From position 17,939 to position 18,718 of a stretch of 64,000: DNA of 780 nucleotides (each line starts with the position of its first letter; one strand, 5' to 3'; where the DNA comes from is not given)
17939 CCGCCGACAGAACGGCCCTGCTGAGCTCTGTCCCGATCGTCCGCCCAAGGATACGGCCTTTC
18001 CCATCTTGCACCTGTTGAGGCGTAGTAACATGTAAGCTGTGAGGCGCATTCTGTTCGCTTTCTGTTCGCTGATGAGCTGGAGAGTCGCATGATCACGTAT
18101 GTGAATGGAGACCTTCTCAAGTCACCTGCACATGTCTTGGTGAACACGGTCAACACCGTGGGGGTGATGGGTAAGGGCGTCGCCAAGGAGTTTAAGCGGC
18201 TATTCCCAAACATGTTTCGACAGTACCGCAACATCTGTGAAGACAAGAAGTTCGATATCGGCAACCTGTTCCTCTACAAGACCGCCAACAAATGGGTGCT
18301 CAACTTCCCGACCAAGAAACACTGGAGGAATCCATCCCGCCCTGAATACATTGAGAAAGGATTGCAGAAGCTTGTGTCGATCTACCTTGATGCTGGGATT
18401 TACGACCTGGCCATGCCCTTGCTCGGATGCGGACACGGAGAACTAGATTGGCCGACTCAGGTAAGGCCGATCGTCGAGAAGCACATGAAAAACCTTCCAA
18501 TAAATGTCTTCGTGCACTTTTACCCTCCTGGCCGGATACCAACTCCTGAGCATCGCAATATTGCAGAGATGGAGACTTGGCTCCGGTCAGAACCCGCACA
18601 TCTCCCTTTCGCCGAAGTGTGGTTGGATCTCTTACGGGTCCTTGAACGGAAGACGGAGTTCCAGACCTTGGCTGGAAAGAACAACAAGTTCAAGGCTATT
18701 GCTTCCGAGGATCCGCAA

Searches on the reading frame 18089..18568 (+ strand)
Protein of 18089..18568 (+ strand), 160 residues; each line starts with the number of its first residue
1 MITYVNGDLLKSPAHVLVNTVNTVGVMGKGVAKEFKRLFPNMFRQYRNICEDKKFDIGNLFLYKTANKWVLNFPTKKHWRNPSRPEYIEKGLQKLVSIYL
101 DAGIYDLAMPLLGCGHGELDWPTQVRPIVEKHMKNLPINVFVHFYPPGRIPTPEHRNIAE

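Call 25: search_dna_similar(query=window:18089-18568:+, collection=plasmids, mode=protein, max_rows=25, rows=spread)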
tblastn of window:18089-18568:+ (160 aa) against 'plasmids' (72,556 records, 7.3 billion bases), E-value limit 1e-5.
Records with a match: 129; places in all: 130; records where one place covers at least 80% of the query: 127.
Best place of each record, by identity: <60% 129.
By first word of the organism name: Bacillus 37; Zymomonas 16; Rhizobium 7; Moraxella 6; Agrobacterium 5; Synechocystis 4; Sulfitobacter 3; Cytobacillus 3; Vagococcus 3; Burkholderia 2; and 38 more.
By predicted mobility (MOB-suite, as given by PLSDB): non-mobilizable 91; conjugative 20; mobilizable 18.
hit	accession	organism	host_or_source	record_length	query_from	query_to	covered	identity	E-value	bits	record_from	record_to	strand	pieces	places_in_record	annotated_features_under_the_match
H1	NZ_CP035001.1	Rhizobium acidisoli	Phaseolus vulgaris,root nodule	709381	1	155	97%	52.3%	3e-47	170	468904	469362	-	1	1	macro domain-containing protein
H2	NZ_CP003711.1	Zymomonas mobilis subsp. mobilis NRRL B-12526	-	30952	1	160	100%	44.5%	1e-35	137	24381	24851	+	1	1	macro domain-containing protein | DUF4433 domain-containing protein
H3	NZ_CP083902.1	Zymomonas mobilis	cell culture,Palm wine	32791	1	160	100%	44.5%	1e-35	137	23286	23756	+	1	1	macro domain-containing protein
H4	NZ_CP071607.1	Rhizobium binae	lentil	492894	1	155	97%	45.8%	9e-43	157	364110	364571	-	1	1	macro domain-containing protein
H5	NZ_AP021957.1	Klebsiella quasipneumoniae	-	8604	1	150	94%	46.0%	4e-37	141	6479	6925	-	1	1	macro domain-containing protein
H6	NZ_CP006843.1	Corynebacterium glyciniphilum AJ 3170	-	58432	1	151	94%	44.9%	5e-36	138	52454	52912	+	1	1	macro domain-containing protein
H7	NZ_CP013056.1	Bacillus thuringiensis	organism,soil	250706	1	159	99%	42.3%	1e-35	137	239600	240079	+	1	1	macro domain-containing protein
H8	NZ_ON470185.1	Bacillus thuringiensis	-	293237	1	159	99%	42.3%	1e-35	137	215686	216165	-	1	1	macro domain-containing protein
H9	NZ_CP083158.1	Bacillus thuringiensis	whole organism,Biopesticide XenTari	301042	1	159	99%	42.3%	1e-35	137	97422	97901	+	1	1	macro domain-containing protein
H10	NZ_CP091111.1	Bacillus thuringiensis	Whole organism,soil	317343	1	159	99%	42.3%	1e-35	137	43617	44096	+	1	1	macro domain-containing protein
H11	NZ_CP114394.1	Bacillus thuringiensis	liquid culture,Bacillus thuringiensis ...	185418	1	159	99%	42.3%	8e-35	134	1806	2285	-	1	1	macro domain-containing protein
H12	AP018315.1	Sphaerospermopsis kisseleviana NIES-73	-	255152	1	159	99%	42.3%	3e-34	133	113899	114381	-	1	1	hypothetical protein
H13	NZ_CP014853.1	Bacillus thuringiensis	soil,soil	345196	1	159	99%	41.7%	2e-35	136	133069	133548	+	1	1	macro domain-containing protein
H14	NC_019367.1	Paracoccus marcusii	-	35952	7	155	93%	44.2%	5e-35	135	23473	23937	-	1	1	macro domain-containing protein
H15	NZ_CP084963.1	Sulfitobacter pontiacus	cell culture,Seawater from the North ...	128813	1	160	100%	40.0%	6e-35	135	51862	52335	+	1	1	macro domain-containing protein | DUF4433 domain-containing protein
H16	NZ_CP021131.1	Meiothermus taiwanensis WR-220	-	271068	1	147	92%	42.4%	8e-30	120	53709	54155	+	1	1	macro domain-containing protein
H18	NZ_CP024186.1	Moraxella osloensis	single cell,skin swab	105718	1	147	92%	40.9%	9e-34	131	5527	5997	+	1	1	macro domain-containing protein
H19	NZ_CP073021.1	Synechocystis sp. PCC 6803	cell culture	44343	1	147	92%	40.4%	4e-28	115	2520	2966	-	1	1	macro domain-containing protein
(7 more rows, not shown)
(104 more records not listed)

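Call 27: get_annotated_region(hit=H1, flank=4000)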
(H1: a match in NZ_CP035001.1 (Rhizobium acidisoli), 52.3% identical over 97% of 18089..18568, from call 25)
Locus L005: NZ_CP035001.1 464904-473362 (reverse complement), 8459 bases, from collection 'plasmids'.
description: Rhizobium acidisoli strain FH23 plasmid pRapFH23c, complete sequence
organism: Rhizobium acidisoli (NCBI taxid 1538158)
taxonomy: Bacteria; Pseudomonadota; Alphaproteobacteria; Hyphomicrobiales; Rhizobiaceae; Rhizobium; Rhizobium acidisoli
host: -; source: Phaseolus vulgaris,root nodule; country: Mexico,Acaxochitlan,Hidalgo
typing (MOB-suite, as given by PLSDB): conjugative; relaxase MOBQ; mating-pair formation MPF_T
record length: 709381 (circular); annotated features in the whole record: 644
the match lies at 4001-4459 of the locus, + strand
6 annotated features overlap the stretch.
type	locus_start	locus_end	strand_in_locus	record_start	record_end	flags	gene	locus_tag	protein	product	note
CDS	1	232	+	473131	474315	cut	-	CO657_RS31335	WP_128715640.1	RHE_PE00001 family protein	-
CDS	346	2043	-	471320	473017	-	-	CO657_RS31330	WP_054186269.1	ATP-binding protein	-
CDS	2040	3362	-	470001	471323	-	-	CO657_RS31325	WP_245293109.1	SIR2 family protein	-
CDS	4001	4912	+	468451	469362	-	-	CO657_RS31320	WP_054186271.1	macro domain-containing protein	-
CDS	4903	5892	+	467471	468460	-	-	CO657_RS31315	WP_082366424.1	DarT ssDNA thymidine ADP-ribosyltransferase family protein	-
CDS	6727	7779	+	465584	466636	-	-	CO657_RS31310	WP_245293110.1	RNA-directed DNA polymerase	-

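Call 28: get_annotated_region(hit=H2, flank=2500)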
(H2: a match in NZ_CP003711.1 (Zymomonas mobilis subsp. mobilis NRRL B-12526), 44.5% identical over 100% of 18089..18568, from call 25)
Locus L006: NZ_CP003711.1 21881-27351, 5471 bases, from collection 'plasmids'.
description: Zymomonas mobilis subsp. mobilis NRRL B-12526 plasmid pZM1252602, complete sequence
organism: Zymomonas mobilis subsp. mobilis NRRL B-12526 (NCBI taxid 1194424)
taxonomy: Bacteria; Pseudomonadota; Alphaproteobacteria; Sphingomonadales; Zymomonadaceae; Zymomonas; Zymomonas mobilis; Zymomonas mobilis subsp. mobilis NRRL B-12526
host: -; source: -; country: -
typing (MOB-suite, as given by PLSDB): non-mobilizable
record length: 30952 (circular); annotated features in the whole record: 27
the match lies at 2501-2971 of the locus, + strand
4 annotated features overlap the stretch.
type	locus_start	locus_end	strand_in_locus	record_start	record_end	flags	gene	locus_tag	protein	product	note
CDS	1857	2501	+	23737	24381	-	-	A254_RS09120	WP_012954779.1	DUF4433 domain-containing protein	-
CDS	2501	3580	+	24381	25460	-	-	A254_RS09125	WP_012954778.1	macro domain-containing protein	-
CDS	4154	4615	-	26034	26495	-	-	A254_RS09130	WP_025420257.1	hypothetical protein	-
CDS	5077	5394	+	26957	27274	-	-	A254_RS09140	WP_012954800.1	hypothetical protein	-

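Call 29: get_annotated_region(hit=H16, flank=2500)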
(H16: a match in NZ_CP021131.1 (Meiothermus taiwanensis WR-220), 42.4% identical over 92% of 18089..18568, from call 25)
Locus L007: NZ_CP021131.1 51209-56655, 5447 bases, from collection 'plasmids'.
description: Meiothermus taiwanensis WR-220 plasmid pMtWR-220, complete sequence
organism: Meiothermus taiwanensis WR-220 (NCBI taxid 1339250)
taxonomy: Bacteria; Deinococcota; Deinococci; Thermales; Thermaceae; Meiothermus; Meiothermus taiwanensis; Meiothermus taiwanensis WR-220
host: -; source: -; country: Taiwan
typing (MOB-suite, as given by PLSDB): non-mobilizable
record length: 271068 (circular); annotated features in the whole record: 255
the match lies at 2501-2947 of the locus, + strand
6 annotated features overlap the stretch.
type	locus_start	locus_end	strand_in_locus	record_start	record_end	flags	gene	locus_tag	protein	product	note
CDS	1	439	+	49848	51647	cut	-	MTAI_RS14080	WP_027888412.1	DUF262 domain-containing protein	-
CDS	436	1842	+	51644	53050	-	-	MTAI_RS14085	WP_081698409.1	restriction endonuclease subunit S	GO:0006304 - DNA modification [Evidence IEA]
CDS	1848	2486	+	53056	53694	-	-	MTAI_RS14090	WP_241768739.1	DUF4433 domain-containing protein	-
CDS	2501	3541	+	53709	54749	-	-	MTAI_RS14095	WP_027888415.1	macro domain-containing protein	-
CDS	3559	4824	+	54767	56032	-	-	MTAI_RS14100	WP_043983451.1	AAA family ATPase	-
CDS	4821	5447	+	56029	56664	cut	-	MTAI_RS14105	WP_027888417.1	DUF4276 family protein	-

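Call 30: get_annotated_region(hit=H7, flank=2500)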
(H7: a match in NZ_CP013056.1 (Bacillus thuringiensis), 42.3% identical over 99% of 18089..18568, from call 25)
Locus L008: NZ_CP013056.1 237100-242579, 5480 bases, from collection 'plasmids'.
description: Bacillus thuringiensis strain YWC2-8 plasmid pYWC2-8-1, complete sequence
organism: Bacillus thuringiensis (NCBI taxid 1428)
taxonomy: Bacteria; Bacillota; Bacilli; Bacillales; Bacillaceae; Bacillus; Bacillus thuringiensis
host: -; source: organism,soil; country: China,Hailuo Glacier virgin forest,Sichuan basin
typing (MOB-suite, as given by PLSDB): non-mobilizable; replicon rep_cluster_125,rep_cluster_1721; mating-pair formation MPF_T
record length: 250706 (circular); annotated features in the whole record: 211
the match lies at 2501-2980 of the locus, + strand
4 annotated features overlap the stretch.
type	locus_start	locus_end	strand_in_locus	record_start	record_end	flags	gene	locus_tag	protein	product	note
CDS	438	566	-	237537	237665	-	-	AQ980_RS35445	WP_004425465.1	hypothetical protein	-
CDS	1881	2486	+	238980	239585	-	-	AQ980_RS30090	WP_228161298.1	DUF4433 domain-containing protein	-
CDS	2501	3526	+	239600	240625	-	-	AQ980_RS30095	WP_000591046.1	macro domain-containing protein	-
CDS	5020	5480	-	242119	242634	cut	-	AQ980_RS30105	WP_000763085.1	hypothetical protein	-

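Call 39: search_solved_structures(query=L007:2501-3538:+, max_evalue=0.01, show_alignments=0)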
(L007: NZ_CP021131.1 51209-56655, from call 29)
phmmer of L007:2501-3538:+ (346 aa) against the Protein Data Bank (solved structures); distinct sequences matched with E-value up to 0.01: 26.
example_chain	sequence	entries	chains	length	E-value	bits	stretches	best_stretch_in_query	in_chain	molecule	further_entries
5m31_A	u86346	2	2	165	1e-57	198.9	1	1-151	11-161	Appr-1-p processing domain protein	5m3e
5m3i_A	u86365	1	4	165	4.2e-52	180.5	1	1-150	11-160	RNase III inhibitor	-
7omu_AAA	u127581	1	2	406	9.7e-25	90.5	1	4-150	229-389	Macro domain-containing protein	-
7yk3_B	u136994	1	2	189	1.3e-24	90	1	167-337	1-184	DNA ADP-ribosyl glycohydrolase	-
2dx6_A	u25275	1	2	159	2.9e-06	29.7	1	2-147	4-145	Hypothetical protein TTHA0132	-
4j5r_A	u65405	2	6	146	4.4e-06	29.2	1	2-147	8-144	O-acetyl-ADP-ribose deacetylase 1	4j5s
4j5q_A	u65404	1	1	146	4.4e-06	29.2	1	2-147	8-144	O-acetyl-ADP-ribose deacetylase 1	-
2eee_A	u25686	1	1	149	4.7e-06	29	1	2-147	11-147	Uncharacterized protein C6orf130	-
2l8r_A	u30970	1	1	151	5e-06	29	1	2-147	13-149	Uncharacterized protein C6orf130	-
2lgr_A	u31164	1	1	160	6.1e-06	28.7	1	2-147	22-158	Uncharacterized protein C6orf130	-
4etj_A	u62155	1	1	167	0.00028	23.2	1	2-134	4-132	Serine hydrolase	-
4etk_A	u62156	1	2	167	0.00082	21.7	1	2-141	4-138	De novo designed serine hydrolase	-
3v45_A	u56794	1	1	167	0.001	21.4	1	2-134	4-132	Serine hydrolase OSH55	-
4jgk_A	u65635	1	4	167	0.0013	21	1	2-128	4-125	evolved variant of a designed serine hydrolase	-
4ess_A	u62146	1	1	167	0.0013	21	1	2-134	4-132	OR187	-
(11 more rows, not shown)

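Call 42: get_annotated_region(hit=H5, flank=2000)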
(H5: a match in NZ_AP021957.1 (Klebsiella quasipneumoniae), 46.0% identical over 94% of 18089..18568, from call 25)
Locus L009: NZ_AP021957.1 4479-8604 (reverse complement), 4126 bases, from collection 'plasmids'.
description: Klebsiella quasipneumoniae strain WP3-W18-CRE-02 plasmid pWP3-W18-CRE-02_7, complete sequence
organism: Klebsiella quasipneumoniae (NCBI taxid 1463165)
taxonomy: Bacteria; Pseudomonadota; Gammaproteobacteria; Enterobacterales; Enterobacteriaceae; Klebsiella; Klebsiella quasipneumoniae
host: -; source: -; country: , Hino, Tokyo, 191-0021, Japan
typing (MOB-suite, as given by PLSDB): non-mobilizable; replicon ColRNAI_rep_cluster_1987
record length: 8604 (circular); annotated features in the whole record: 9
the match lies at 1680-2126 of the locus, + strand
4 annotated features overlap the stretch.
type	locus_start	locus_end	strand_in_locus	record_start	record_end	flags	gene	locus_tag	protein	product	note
CDS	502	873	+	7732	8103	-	-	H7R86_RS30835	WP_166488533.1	hypothetical protein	-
CDS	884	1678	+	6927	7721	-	-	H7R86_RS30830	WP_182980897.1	DUF4433 domain-containing protein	-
CDS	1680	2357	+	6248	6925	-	-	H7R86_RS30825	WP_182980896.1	macro domain-containing protein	-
CDS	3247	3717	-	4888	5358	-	-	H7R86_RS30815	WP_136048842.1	hypothetical protein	-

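Call 43: get_annotated_region(hit=H6, flank=2000)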
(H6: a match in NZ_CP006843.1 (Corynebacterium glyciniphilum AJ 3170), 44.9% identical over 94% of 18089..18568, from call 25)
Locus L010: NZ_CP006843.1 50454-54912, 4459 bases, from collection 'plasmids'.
description: Corynebacterium glyciniphilum AJ 3170 plasmid pCgly1, complete sequence
organism: Corynebacterium glyciniphilum AJ 3170 (NCBI taxid 1404245)
taxonomy: Bacteria; Actinomycetota; Actinomycetes; Mycobacteriales; Corynebacteriaceae; Corynebacterium; Corynebacterium glyciniphilum; Corynebacterium glyciniphilum AJ 3170
host: -; source: -; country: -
typing (MOB-suite, as given by PLSDB): mobilizable; relaxase MOBF
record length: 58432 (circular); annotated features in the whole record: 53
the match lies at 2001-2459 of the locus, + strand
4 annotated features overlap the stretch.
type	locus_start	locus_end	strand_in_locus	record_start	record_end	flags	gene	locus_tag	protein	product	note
CDS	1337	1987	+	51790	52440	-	-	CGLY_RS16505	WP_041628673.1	DUF4433 domain-containing protein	-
CDS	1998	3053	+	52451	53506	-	-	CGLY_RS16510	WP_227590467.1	macro domain-containing protein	-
CDS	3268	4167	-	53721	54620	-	-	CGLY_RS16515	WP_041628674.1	hypothetical protein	-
CDS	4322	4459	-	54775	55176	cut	-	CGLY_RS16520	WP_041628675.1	hypothetical protein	-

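Call 44: get_annotated_region(hit=H18, flank=2000)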
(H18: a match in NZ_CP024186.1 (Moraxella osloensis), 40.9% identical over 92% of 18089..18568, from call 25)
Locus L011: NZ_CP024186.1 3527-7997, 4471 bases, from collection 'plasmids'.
description: Moraxella osloensis strain TT16 plasmid p1, complete sequence
organism: Moraxella osloensis (NCBI taxid 34062)
taxonomy: Bacteria; Pseudomonadota; Gammaproteobacteria; Moraxellales; Moraxellaceae; Moraxella; Moraxella osloensis
host: -; source: single cell,skin swab; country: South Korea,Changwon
typing (MOB-suite, as given by PLSDB): mobilizable; relaxase MOBP,MOBP
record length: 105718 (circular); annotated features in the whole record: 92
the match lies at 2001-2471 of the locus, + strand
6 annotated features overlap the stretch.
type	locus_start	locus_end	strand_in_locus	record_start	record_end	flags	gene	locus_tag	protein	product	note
CDS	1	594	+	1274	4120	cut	-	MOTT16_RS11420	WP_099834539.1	DNA methyltransferase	-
CDS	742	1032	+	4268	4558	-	-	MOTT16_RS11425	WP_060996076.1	type II toxin-antitoxin system RelB/DinJ family antitoxin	GO:0006355 - regulation of DNA-templated transcription [Evidence IEA]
CDS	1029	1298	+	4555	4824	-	-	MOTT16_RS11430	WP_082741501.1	type II toxin-antitoxin system YafQ family toxin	-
CDS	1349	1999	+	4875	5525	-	-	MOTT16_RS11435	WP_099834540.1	DUF4433 domain-containing protein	-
CDS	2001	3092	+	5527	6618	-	-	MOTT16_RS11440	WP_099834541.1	macro domain-containing protein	-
CDS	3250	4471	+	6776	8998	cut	-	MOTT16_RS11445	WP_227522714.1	DEAD/DEAH box helicase family protein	-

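Call 45: get_annotated_region(hit=H19, flank=2000)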
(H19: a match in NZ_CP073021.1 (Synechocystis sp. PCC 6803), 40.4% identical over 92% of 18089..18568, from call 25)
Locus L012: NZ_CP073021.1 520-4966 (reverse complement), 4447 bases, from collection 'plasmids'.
description: Synechocystis sp. PCC 6803 plasmid pSYSG, complete sequence
organism: Synechocystis sp. PCC 6803 (NCBI taxid 1148)
taxonomy: Bacteria; Cyanobacteriota; Cyanophyceae; Synechococcales; Merismopediaceae; Synechocystis; Synechocystis sp. PCC 6803
host: -; source: cell culture; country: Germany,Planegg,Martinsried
typing (MOB-suite, as given by PLSDB): non-mobilizable
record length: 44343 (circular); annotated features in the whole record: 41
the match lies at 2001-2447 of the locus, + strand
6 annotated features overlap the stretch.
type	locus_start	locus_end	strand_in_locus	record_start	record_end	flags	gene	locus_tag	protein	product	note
CDS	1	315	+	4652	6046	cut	-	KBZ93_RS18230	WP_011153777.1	restriction endonuclease subunit S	GO:0006304 - DNA modification [Evidence IEA]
CDS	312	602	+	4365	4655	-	-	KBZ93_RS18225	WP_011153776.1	nucleotidyltransferase family protein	-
CDS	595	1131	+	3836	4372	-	-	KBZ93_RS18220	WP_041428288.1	zeta toxin family protein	-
CDS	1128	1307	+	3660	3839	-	-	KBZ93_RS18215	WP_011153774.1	hypothetical protein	-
CDS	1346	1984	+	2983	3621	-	-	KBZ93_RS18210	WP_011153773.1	DUF4433 domain-containing protein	-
CDS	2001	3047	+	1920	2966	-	-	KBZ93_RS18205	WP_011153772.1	macro domain-containing protein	-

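Call 46: get_annotated_region(hit=H4, flank=4000)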
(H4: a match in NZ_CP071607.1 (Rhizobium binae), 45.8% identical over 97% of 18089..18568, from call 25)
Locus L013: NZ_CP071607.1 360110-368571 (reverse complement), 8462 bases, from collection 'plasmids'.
description: Rhizobium binae strain BLR195 plasmid p3, complete sequence
organism: Rhizobium binae (NCBI taxid 1138190)
taxonomy: Bacteria; Pseudomonadota; Alphaproteobacteria; Hyphomicrobiales; Rhizobiaceae; Rhizobium; Rhizobium binae
host: -; source: lentil; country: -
typing (MOB-suite, as given by PLSDB): non-mobilizable
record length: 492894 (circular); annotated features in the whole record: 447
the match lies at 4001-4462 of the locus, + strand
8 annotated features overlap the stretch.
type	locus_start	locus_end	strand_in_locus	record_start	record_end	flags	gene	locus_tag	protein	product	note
CDS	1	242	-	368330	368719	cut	-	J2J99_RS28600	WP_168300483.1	RidA family protein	-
CDS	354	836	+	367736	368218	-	-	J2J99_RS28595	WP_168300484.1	hypothetical protein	-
CDS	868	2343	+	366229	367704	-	-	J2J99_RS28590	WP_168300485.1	M81 family metallopeptidase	-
CDS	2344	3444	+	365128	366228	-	-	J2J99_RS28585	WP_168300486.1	D-TA family PLP-dependent enzyme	-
CDS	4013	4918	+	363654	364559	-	-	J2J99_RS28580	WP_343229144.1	macro domain-containing protein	-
CDS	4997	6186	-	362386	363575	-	-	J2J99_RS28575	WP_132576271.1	IS3 family transposase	-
CDS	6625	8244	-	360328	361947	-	-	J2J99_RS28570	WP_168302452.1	IS66 family transposase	-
CDS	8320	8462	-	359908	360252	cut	tnpB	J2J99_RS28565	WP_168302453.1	IS66 family insertion sequence element accessory protein TnpB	-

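Call 53: search_protein_families(library=pfam, proteins=[L007:2981-3538:+, L007:1848-2483:+], max_evalue=10)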
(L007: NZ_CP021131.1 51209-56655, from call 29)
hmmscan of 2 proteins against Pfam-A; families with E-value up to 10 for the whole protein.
L007:2981-3538:+ (186 aa): 1 family
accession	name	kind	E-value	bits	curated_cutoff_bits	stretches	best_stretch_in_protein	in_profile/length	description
PF25411.1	DUF7888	-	0.38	10.7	27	1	139-173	15-49/138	Domain of unknown function (DUF7888)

L007:1848-2483:+ (212 aa): 2 families
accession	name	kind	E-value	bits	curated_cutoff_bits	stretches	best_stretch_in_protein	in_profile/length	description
PF14487.12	DarT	-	1.4e-66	224.5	22.5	1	8-212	1-201/201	ssDNA thymidine ADP-ribosyltransferase, DarT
PF22531.2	DUF7002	-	0.0055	16.7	27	1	5-37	1-32/195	Family of unknown function (DUF7002)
